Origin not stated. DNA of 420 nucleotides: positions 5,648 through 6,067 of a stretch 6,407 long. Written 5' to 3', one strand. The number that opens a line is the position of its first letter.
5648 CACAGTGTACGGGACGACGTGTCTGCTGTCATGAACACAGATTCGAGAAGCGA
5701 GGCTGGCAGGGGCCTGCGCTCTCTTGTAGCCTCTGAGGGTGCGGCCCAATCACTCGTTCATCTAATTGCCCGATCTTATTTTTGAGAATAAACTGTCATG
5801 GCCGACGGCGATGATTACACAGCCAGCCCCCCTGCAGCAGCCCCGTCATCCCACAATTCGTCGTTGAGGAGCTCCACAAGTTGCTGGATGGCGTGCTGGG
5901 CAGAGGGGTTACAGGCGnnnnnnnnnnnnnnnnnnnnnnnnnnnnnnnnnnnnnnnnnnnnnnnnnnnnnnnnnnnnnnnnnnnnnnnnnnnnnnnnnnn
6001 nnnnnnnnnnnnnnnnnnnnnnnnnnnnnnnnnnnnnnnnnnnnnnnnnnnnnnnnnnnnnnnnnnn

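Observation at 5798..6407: Divergently transcribed Ser/Thr kinase with non-canonical catalytic loop (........) and an early frame discrepancy at a C6 homopolymer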

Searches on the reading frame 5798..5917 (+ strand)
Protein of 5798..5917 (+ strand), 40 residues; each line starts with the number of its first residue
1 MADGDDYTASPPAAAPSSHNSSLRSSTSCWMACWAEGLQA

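Call 63: find_encoding_contigs(protein=window:5798-5917:+, flank=10000, max_places=4)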
Protein seq(40 aa) (40 aa): no gene with exactly this product is on record in the collection.
